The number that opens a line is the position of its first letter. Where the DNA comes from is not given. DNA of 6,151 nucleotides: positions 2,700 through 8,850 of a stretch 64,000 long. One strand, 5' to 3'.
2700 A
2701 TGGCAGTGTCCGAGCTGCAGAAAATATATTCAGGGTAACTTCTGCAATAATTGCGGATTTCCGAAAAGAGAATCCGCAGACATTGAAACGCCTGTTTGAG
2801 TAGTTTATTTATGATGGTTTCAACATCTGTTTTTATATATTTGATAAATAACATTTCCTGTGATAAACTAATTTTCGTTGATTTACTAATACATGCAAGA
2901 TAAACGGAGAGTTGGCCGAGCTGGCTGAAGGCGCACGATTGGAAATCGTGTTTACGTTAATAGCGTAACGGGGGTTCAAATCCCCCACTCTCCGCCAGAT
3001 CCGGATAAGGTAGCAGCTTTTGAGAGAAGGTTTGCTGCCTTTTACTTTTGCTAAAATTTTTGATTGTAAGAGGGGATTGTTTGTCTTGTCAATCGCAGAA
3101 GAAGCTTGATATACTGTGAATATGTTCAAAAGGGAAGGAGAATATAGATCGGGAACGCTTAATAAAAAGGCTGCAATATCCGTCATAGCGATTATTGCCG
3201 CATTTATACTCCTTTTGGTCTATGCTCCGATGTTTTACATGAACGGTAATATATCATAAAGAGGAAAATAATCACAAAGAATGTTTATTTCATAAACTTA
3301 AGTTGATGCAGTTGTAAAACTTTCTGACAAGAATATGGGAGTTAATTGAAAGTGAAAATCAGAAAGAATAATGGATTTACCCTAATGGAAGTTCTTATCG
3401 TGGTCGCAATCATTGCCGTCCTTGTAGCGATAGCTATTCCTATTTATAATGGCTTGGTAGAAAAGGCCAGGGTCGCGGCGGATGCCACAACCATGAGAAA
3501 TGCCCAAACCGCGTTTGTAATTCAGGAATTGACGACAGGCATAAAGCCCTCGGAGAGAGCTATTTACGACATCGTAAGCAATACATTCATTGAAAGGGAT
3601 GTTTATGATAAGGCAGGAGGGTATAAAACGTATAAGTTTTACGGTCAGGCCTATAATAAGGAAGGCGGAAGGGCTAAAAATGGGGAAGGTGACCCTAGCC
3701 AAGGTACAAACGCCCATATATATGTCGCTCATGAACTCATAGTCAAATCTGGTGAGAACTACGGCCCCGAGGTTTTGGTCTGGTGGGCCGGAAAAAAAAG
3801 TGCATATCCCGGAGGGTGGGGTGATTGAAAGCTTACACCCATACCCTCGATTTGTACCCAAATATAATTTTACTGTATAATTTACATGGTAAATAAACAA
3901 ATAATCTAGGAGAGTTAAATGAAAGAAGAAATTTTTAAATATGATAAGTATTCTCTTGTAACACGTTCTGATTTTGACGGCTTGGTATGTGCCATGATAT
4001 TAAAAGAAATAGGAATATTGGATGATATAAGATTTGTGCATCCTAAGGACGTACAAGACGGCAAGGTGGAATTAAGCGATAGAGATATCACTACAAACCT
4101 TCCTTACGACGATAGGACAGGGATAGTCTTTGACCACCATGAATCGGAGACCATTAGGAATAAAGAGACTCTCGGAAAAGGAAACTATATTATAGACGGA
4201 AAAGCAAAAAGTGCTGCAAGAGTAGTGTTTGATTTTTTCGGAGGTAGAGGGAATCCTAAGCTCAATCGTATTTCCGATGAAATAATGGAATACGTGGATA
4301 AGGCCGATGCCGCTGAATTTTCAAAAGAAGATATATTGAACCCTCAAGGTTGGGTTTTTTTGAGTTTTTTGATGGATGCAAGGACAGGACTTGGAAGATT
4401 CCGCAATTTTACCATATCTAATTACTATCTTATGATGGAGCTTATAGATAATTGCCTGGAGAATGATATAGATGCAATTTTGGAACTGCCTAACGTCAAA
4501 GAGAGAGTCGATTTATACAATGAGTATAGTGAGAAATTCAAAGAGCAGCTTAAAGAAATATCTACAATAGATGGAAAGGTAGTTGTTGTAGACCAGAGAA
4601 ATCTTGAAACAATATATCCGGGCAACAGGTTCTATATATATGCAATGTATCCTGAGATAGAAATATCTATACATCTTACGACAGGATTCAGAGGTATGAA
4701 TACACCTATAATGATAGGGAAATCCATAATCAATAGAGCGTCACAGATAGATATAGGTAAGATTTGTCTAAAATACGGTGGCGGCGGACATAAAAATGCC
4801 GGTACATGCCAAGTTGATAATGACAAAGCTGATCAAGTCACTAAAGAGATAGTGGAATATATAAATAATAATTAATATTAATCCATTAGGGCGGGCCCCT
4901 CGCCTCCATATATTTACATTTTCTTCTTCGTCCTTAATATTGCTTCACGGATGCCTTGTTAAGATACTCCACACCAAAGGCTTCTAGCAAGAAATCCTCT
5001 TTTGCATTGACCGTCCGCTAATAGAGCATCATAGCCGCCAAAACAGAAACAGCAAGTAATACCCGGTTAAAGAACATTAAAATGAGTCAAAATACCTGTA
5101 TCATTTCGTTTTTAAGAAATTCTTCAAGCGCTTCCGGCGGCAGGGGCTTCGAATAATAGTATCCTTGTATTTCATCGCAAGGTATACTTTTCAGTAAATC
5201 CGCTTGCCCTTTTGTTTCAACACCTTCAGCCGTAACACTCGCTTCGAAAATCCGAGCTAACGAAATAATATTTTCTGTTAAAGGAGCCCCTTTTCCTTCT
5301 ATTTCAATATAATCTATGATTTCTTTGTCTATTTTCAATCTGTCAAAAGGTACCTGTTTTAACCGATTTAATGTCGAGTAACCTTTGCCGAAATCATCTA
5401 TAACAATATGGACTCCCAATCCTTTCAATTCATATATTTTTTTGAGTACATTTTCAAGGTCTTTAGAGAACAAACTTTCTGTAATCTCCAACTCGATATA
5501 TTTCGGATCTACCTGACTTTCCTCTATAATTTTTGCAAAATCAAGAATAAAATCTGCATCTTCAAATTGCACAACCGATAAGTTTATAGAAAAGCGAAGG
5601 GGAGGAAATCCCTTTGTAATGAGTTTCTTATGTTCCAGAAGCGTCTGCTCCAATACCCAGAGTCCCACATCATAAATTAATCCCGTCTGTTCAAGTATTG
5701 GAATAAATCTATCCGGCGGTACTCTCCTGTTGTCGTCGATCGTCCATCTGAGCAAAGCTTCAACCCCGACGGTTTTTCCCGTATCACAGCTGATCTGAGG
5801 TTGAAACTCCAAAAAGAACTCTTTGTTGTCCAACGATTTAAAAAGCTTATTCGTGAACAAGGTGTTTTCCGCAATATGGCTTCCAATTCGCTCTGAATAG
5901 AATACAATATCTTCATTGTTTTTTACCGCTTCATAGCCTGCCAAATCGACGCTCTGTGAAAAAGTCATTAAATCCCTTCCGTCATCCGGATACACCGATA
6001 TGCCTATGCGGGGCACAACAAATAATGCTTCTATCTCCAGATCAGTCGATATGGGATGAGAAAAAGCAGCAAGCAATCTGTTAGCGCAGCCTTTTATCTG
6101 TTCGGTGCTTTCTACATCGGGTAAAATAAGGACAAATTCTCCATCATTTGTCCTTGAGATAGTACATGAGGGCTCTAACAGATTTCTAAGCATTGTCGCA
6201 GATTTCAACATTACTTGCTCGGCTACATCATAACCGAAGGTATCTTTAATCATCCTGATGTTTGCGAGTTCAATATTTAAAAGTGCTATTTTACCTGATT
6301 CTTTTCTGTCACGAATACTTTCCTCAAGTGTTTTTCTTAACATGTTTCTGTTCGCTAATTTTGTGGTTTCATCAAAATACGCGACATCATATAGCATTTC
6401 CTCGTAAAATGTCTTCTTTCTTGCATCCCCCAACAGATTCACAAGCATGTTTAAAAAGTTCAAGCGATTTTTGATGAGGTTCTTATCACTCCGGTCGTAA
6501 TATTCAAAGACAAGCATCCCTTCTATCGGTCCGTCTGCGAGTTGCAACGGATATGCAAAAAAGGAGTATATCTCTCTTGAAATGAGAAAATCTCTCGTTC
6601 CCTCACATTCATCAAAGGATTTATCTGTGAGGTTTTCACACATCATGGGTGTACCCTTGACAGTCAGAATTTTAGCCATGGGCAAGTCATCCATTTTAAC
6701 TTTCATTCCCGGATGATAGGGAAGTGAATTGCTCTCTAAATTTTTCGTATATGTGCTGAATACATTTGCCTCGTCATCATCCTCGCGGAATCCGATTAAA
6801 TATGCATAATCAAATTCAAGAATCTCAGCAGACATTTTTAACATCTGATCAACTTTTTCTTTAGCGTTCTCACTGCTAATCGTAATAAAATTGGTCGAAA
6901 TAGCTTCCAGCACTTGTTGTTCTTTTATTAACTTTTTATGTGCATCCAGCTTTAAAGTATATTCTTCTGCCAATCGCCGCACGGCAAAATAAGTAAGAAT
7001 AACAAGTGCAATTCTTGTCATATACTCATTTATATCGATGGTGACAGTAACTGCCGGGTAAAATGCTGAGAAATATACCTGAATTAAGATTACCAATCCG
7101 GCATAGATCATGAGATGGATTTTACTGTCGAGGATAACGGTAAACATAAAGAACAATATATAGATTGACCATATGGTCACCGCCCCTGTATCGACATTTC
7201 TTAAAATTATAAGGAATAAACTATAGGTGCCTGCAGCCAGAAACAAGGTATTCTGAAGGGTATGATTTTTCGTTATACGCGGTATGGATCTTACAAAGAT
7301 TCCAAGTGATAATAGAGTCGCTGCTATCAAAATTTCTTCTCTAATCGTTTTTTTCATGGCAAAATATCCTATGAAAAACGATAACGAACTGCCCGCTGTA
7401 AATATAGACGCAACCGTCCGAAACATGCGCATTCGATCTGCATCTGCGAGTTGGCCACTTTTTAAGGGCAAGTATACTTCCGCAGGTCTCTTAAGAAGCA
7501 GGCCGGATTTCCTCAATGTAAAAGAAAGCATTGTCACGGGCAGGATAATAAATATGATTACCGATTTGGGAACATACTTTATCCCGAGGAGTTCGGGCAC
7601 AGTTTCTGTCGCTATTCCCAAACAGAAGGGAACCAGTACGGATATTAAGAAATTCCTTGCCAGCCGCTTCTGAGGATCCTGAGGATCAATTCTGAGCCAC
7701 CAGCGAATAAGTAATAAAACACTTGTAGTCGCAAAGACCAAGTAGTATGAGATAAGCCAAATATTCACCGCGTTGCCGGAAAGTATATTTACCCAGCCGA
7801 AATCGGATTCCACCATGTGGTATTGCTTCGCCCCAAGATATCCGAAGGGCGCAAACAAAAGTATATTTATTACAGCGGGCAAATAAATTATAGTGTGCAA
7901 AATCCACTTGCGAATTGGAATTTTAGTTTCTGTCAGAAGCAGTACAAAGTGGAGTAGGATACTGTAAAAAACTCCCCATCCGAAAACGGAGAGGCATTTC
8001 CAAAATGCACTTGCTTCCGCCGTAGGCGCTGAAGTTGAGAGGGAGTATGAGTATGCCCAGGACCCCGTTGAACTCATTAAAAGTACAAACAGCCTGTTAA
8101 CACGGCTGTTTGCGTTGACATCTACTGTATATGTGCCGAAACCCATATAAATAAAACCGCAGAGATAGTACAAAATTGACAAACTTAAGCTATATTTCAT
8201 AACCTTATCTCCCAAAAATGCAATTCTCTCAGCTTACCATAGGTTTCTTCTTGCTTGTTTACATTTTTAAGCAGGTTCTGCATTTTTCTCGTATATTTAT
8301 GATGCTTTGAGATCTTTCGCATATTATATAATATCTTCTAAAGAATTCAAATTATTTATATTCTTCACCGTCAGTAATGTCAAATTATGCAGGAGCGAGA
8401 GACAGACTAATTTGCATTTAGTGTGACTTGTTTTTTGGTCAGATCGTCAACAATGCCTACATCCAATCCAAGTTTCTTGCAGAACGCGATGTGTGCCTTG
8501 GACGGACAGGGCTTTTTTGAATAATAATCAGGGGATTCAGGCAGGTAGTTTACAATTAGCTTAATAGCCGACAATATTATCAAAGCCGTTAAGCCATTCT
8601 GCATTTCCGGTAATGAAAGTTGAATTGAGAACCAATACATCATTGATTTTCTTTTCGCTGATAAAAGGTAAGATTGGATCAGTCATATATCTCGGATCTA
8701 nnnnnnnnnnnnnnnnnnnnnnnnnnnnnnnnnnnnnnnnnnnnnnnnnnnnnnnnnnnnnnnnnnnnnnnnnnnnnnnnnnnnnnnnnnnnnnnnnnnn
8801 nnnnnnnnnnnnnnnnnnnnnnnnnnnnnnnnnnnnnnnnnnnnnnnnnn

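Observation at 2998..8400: Codon-usage-discordant block at the 3' flank of tRNA-Ser: orphan pilin, NrnB-like DHH and GGDEF/EAL sensor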

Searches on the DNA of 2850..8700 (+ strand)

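Call 36: search_rna_families(source=window, start=2850, end=8700, threshold=evalue, max_evalue=1)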
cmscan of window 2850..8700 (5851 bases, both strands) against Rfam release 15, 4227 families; matches with E-value up to 1: 3.
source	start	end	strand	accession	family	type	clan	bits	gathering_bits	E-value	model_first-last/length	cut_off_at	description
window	2906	2994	+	RF00005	tRNA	Gene; tRNA;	CL00001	57.2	29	9.8e-11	1-71/71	no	tRNA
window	2942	2994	-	RF04351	Plastid-psbl-rps4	Cis-reg;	-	37.1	68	3.1e-05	1-53/53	no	Plastid-psbl-rps4 3UTR RNA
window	2898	3080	+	RF02223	sX4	Gene; sRNA;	-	26.2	70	0.016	1-167/167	no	Proteobacterial sRNA sX4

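Call 57: search_dna_similar(query=window:2998-8561:+, collection=plasmids, mode=distant, max_rows=10)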
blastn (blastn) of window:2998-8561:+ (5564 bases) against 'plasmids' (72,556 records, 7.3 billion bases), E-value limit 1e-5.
No match.

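Call 58: search_dna_similar(query=window:2998-8561:+, collection=phages, mode=distant, max_rows=10)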
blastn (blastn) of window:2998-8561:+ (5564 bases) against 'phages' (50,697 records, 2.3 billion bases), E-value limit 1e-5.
No match.
